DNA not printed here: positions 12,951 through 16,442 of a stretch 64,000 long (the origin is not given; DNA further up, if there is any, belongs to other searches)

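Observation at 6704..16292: Translationally coupled four-gene R-M-like defence module: DUF499 ATPase / small ORF / DUF1156 Zn-ribbon methylase / PLD-SNF2 fusion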

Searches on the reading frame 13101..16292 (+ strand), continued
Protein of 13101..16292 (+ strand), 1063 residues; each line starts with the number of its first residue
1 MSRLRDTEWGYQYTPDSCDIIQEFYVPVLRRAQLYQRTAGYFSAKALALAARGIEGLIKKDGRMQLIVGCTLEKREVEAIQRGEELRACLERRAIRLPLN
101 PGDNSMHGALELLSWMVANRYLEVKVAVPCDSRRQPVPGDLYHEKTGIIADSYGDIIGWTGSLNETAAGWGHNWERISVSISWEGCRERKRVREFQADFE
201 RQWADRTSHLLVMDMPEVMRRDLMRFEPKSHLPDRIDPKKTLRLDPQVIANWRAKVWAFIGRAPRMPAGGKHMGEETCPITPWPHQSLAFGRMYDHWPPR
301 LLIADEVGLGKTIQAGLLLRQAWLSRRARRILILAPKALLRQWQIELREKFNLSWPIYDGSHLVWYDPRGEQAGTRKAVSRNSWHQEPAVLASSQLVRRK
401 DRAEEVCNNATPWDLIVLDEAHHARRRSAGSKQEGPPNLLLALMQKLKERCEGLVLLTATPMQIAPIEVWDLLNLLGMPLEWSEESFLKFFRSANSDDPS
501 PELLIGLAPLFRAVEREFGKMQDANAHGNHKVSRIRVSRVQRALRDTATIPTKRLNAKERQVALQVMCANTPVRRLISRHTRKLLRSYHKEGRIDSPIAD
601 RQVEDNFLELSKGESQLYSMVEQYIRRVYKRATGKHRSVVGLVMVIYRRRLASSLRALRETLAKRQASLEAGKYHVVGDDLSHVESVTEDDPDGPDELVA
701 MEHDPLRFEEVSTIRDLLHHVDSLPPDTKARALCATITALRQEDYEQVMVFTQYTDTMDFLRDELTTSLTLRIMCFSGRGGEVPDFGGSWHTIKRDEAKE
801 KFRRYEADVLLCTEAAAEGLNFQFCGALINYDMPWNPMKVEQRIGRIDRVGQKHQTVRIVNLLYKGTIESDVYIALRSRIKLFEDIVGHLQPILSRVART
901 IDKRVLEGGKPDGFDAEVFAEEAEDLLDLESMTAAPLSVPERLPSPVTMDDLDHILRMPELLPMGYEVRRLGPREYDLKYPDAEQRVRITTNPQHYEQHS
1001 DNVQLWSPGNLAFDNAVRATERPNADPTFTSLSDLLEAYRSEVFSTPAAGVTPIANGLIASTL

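Call 38: search_protein_families(library=ncbifam, proteins=[window:13101-16289:+], max_evalue=0.001)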
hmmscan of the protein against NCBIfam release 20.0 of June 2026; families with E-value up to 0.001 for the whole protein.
window:13101-16289:+ (1063 aa): 18 families
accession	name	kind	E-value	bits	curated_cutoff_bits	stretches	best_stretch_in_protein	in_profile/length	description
NF042964.1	phospholipD_antiphage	equivalog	7e-104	348.9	1100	1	19-895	12-834/895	phospholipase D-like domain-containing anti-phage protein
NF038317.1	DISARM_DrmD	equivalog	9.9e-83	279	610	2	582-906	322-666/1021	DISARM system SNF2-like helicase DrmD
NF038318.1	DISARM_DrmD_b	equivalog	8.4e-60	202.8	950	2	608-889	261-569/868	DISARM system SNF2-like helicase DrmD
NF003426.0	PRK04914.1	equivalog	3.4e-59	201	576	2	284-466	156-321/959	RNA polymerase-associated protein RapA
NF041062.1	DpdE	equivalog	4.4e-56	190.5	500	1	299-910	171-703/1048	protein DpdE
NF058637.1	helic_SCO1167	equivalog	6.1e-19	67.6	1200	2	745-894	779-917/932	SCO1167/SCO6262 family helicase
NF010337.0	PRK13766.1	equivalog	1.6e-16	59.6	610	1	730-901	350-515/781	Hef nuclease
NF053675.1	pilus_reg_Snf2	equivalog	4.2e-16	58.2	1100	2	742-873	874-994/1029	pilus expression-regulating Snf2 family helicase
NF008394.0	PRK11192.1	equivalog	3.1e-11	42.8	507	1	699-861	207-352/441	ATP-dependent RNA helicase SrmB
NF041790.1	anti-phage_ZorD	equivalog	9.6e-09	33.7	1500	0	729-855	906-1029/1035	type I Zorya anti-phage system protein ZorD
NF053711.1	RNA_heli_RhlE1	exception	1.1e-08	34.3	750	1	735-860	234-348/434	RNA helicase RhlE1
NF053631.1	RNA_helic_CshA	equivalog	2.4e-08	33.3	646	1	782-861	263-342/434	degradosome RNA helicase CshA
NF002340.1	PRK01297.1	equivalog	5.9e-07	28.6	564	1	739-856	243-349/372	ATP-dependent RNA helicase RhlB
NF008744.0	PRK11776.1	equivalog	3.9e-06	25.7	524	1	788-860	274-346/460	ATP-dependent RNA helicase DbpA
NF003419.0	PRK04837.1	equivalog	9e-06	24.6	588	1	792-858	292-358/424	ATP-dependent RNA helicase RhlB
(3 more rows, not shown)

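Call 39: search_dna_similar(query=window:13101-16289:+, collection=plasmids, mode=protein, max_rows=60, max_evalue=1e-20, rows=spread)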
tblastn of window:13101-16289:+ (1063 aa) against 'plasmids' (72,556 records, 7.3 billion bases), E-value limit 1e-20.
Records with a match: 152; places in all: 164; records where one place covers at least 80% of the query: 36.
Best place of each record, by identity: <60% 152.
By first word of the organism name: Halobacterium 14; Klebsiella 11; Natrinema 7; Leptolyngbya 6; Nostoc 5; Haloarcula 5; Aminobacter 4; Haloplanus 4; Haloferax 4; Halorubrum 4; and 63 more.
By predicted mobility (MOB-suite, as given by PLSDB): non-mobilizable 113; conjugative 26; mobilizable 13.
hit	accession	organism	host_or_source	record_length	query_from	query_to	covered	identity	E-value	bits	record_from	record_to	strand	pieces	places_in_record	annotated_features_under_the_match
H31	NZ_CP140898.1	Sinorhizobium medicae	Medicago lupulina,whole organism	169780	1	1013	95%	47.8%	0e+0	848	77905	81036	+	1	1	helicase-related protein | DUF1156 domain-containing protein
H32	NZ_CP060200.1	Aminobacter sp. MDW-2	cell culture,soil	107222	1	1013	95%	47.5%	0e+0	854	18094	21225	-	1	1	SNF2-related protein | DUF1156 domain-containing protein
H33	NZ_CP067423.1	Skermanella sp. TT6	Homo sapiens,single cell,skin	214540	1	1013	95%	47.5%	0e+0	854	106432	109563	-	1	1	SNF2-related protein | DUF1156 domain-containing protein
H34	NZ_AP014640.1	Leptolyngbya boryana IAM M-101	-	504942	4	912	86%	39.1%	2e-178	586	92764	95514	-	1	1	SNF2-related protein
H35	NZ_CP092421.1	Leptolyngbya boryana IU 594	-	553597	4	912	86%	39.1%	2e-178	586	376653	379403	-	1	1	SNF2-related protein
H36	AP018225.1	Nostoc linckia NIES-25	-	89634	4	908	85%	39.1%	3e-171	565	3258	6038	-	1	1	helicase-like protein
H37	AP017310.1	Leptolyngbya sp. NIES-3755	-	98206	1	911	86%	38.6%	1e-175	578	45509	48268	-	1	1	helicase-like protein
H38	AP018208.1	Calothrix brevissima NIES-22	-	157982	4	908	85%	37.6%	4e-170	562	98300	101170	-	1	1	helicase-like protein (x2)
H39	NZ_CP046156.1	Leptolyngbya sp. BL0902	cell culture,open pond on an algae farm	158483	2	906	85%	36.6%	5e-154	515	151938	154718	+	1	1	helicase-related protein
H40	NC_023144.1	Rhodococcus pyridinivorans SB3094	-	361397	12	910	85%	36.1%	5e-135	459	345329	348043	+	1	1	SNF2-related protein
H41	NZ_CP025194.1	Roseomonas mucosa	Homo sapiens,clinical, human skin, ...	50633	2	904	85%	33.6%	2e-102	363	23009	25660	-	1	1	helicase-related protein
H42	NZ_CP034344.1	Haloplanus rallus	cell culture,Non-purified solar salt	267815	1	912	80%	34.0%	3e-60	460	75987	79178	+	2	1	helicase-related protein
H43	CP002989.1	halophilic archaeon DL31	-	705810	1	912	86%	31.6%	5e-127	436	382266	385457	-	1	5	helicase domain-containing protein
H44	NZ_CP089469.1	Halobacterium noricense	cell culture,sediment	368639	1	912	86%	31.5%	3e-125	430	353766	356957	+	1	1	helicase-related protein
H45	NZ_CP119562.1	Haloarcula halophila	cell culture,sediment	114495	1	912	79%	33.7%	6e-60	444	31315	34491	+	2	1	helicase-related protein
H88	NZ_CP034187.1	Deinococcus psychrotolerans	whole organism,R2A medium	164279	733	897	16%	38.1%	1e-22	113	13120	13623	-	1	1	phospholipase D-like domain-containing anti-phage protein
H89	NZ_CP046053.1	Methylocystis heyeri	cell culture,Sphagnum peat bog lake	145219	721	894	16%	34.5%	7e-21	107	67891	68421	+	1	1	phospholipase D-like domain-containing anti-phage protein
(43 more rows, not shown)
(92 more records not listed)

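Call 40: get_annotated_region(hit=H88, flank=10000)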
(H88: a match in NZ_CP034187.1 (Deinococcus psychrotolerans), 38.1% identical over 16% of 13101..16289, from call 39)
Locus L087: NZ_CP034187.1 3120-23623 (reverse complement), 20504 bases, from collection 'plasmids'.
description: Deinococcus psychrotolerans strain S14-83 plasmid unnamed3, complete sequence
organism: Deinococcus psychrotolerans (NCBI taxid 2489213)
taxonomy: Bacteria; Deinococcota; Deinococci; Deinococcales; Deinococcaceae; Deinococcus; Deinococcus psychrotolerans
host: -; source: whole organism,R2A medium; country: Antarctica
typing (MOB-suite, as given by PLSDB): non-mobilizable
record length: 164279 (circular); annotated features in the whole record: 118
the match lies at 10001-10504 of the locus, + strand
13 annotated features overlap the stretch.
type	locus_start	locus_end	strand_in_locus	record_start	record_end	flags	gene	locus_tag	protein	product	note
CDS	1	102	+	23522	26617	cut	-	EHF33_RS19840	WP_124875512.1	DUF499 domain-containing protein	-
CDS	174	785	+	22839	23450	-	-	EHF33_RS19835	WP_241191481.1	DUF3780 domain-containing protein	-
CDS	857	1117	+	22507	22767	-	-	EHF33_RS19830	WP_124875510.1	type II toxin-antitoxin system prevent-host-death family antitoxin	GO:0008219 - cell death [Evidence IEA]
CDS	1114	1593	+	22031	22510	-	-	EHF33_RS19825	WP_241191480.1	type II toxin-antitoxin system VapC family toxin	-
CDS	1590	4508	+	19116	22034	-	-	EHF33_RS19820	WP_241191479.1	anti-phage-associated DUF1156 domain-containing protein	GO:0051607 - defense response to virus [Evidence IEA]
CDS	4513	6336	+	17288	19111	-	-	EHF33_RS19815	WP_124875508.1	hypothetical protein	-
CDS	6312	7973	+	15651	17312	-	-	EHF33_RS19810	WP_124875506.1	hypothetical protein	-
CDS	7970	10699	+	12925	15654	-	-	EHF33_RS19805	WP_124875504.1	phospholipase D-like domain-containing anti-phage protein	GO:0051607 - defense response to virus [Evidence IEA]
CDS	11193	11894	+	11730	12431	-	-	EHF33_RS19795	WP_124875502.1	hypothetical protein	-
CDS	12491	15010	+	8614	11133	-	-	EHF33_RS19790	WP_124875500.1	ATP-dependent helicase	-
CDS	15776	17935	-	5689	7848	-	-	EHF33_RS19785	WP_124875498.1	hypothetical protein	-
CDS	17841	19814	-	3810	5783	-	-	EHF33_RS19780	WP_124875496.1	DUF1998 domain-containing protein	-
CDS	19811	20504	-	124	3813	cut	-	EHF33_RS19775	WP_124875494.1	helicase-related protein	-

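Call 41: get_annotated_region(hit=H89, flank=10000)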
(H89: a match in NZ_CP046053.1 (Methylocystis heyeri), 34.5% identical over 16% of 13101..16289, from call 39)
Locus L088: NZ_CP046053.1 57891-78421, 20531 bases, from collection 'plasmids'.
description: Methylocystis heyeri strain H2 plasmid unnamed1, complete sequence
organism: Methylocystis heyeri (NCBI taxid 391905)
taxonomy: Bacteria; Pseudomonadota; Alphaproteobacteria; Hyphomicrobiales; Methylocystaceae; Methylocystis; Methylocystis heyeri
host: -; source: cell culture,Sphagnum peat bog lake; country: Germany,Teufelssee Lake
typing (MOB-suite, as given by PLSDB): non-mobilizable
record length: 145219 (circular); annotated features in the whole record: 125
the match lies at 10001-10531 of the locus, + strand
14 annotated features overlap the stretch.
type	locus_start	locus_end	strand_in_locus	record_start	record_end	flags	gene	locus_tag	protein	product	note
CDS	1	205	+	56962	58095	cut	-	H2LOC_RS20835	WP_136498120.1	tyrosine-type recombinase/integrase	GO:0015074 - DNA integration [Evidence IEA]; GO:0006310 - DNA recombination [Evidence IEA]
CDS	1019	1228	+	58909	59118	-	-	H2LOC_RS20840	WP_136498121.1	hypothetical protein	-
CDS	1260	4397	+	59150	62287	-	-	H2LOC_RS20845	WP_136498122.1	anti-phage-associated DUF499 domain-containing protein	GO:0051607 - defense response to virus [Evidence IEA]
CDS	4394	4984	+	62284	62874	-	-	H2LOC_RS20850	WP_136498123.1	anti-phage-associated DUF3780 domain-containing protein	GO:0051607 - defense response to virus [Evidence IEA]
CDS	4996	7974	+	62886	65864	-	-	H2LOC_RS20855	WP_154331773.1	anti-phage-associated DUF1156 domain-containing protein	GO:0051607 - defense response to virus [Evidence IEA]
CDS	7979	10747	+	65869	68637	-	-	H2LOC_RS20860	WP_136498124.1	phospholipase D-like domain-containing anti-phage protein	GO:0051607 - defense response to virus [Evidence IEA]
CDS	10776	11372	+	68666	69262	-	-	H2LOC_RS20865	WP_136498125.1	DUF262 domain-containing protein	-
CDS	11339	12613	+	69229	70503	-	-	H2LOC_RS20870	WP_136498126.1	DUF262 domain-containing protein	-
CDS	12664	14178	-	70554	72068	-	-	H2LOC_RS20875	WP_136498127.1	hypothetical protein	-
CDS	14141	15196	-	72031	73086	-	-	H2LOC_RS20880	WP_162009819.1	nucleoid-associated protein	-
CDS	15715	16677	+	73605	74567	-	-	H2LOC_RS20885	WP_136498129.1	zincin-like metallopeptidase domain-containing protein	-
CDS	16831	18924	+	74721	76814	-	-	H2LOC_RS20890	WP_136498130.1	ParB/RepB/Spo0J family partition protein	-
CDS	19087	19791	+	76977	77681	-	-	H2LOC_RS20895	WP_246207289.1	hypothetical protein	-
CDS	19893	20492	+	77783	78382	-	-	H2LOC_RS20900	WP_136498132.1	hypothetical protein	-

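Call 46: find_homologous_proteins(query=L088:4394-4981:+, max_evalue=0.001)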
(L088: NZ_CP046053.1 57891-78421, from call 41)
Query L088:4394-4981:+ (196 aa): 2186 proteins with E <= 0.001 among 2413 candidates; the best 120 are listed.
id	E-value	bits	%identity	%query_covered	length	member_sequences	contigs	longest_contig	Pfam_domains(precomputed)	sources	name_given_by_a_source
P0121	1.5e-119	415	94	100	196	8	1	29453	PF12635.13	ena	-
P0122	3.9e-113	394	90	100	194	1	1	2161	PF12635.13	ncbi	-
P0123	7.1e-113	393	90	100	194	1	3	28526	PF12635.13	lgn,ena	-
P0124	1.2e-112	392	89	100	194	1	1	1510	PF12635.13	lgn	-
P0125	1.8e-112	392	89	100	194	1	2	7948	PF12635.13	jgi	jgi:hypothetical protein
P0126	2.8e-112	391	89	100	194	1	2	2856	PF12635.13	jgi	jgi:hypothetical protein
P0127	5.3e-111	387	87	100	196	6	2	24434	PF12635.13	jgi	jgi:hypothetical protein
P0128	4.1e-110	384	86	100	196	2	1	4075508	PF12635.13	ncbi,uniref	ncbi:anti-phage-associated DUF3780 domain-containing protein [Methylosinus sporium]|uniref:anti-phag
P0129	2.6e-109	381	88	100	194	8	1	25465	PF12635.13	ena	-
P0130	1.4e-105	369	86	100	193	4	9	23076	PF12635.13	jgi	jgi:hypothetical protein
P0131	3.2e-103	362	83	100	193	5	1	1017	PF12635.13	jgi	-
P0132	3.6e-103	361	84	100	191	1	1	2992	PF12635.13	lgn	-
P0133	4.2e-103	361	83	100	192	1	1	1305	PF12635.13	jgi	jgi:hypothetical protein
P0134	8.8e-103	360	84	100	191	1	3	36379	PF12635.13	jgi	jgi:hypothetical protein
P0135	6.0e-102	357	80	100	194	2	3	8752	PF12635.13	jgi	jgi:hypothetical protein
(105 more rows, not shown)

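Call 64: search_solved_structures(query=window:13101-16289:+, max_evalue=0.00001)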
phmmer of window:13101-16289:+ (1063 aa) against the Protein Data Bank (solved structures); distinct sequences matched with E-value up to 0.00001: 68 (the best 60 are shown).
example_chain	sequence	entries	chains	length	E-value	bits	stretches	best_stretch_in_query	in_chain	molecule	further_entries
8so8_A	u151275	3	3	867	8.9e-41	143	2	253-473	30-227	RNA polymerase-associated protein RapA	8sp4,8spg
6bog_A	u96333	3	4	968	1.1e-40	142.6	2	252-473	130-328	RNA polymerase-associated protein RapA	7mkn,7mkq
7m8e_F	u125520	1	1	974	1.2e-40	142.6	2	252-473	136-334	RNA polymerase-associated protein RapA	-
4s20_K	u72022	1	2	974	1.2e-40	142.5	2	252-470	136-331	RNA polymerase-associated protein RapA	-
8t0l_F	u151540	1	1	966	1.5e-40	142.2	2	251-473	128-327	RNA polymerase-associated protein RapA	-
9ge5_G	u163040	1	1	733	7e-14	53.9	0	729-874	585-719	Chromatin-remodeling ATPase INO80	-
6hts_G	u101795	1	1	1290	2.1e-13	52.3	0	729-877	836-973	Chromatin-remodeling ATPase INO80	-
7zi4_G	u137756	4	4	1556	2.8e-13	51.9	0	729-877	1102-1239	Chromatin-remodeling ATPase INO80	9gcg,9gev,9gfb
7ux9_P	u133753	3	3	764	4.6e-13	51.2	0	302-492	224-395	ATP-dependent DNA helicase DDM1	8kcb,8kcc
8wh5_K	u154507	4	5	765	4.6e-13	51.2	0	302-492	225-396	ATP-dependent DNA helicase DDM1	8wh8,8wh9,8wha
8j90_K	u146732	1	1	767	4.7e-13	51.2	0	302-492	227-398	ATP-dependent DNA helicase DDM1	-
8skz_A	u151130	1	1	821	5.7e-13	50.9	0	302-492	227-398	ATP-dependent DNA helicase DDM1,Lymphoid-specific helicase chimera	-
6iro_L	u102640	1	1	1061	2.6e-12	48.7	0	302-503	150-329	ISWI chromatin-remodeling complex ATPase ISW1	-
6jyl_K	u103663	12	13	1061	2.6e-12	48.7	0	302-503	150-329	ISWI chromatin-remodeling complex ATPase ISW1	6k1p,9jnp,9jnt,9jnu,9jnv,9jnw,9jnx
7x3t_V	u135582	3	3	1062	2.7e-12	48.7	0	302-503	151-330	ISWI chromatin-remodeling complex ATPase ISW1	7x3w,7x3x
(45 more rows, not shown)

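Call 68: find_encoding_contigs(protein=window:13101-16292:+, flank=3000, max_places=2)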
Protein window:13101-16292:+ (1063 aa): no gene with exactly this product is on record in the collection.

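Call 69: predict_structure(alignment_id=A4)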
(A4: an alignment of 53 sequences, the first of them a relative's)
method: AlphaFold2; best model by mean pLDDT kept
length: 196 residues; sequences in the alignment: 53
mean_pLDDT: 79.6   pTM: 0.72
mean pLDDT of the five models: 79.6, 78.2, 73.2, 67.6, 64.1
residues with pLDDT >= 90: 58; 70-90: 89; 50-70: 34; < 50: 15
segments of 3 or more residues with pLDDT < 50: 176-183, 185-188
pLDDT, mean of each block of 10 residues (from residue 1): 70 78 90 89 66 91 91 88 89 92 91 88 89 88 76 86 65 51 50 54
secondary structure, 60 per line:
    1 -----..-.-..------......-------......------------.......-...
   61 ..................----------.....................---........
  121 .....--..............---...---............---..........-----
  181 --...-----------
elements in order: E19-24 E32-37 E50-56 H58-78 E89-94 H95-109 H113-125 H128-141 H151-162 H166-175

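Call 80: list_cluster_members(proteins=[P0001, window:13101-16292:+, window:6704-9694:+])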
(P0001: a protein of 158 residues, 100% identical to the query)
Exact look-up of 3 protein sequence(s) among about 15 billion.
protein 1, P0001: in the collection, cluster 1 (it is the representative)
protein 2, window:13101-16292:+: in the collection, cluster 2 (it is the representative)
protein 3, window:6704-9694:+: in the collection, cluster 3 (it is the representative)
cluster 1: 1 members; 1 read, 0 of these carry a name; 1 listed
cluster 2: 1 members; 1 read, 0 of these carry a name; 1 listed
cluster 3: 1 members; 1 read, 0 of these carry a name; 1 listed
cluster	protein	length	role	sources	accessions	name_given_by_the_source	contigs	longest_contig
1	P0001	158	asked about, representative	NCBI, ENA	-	-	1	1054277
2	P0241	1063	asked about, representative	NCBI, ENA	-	-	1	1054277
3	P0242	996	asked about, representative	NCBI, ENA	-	-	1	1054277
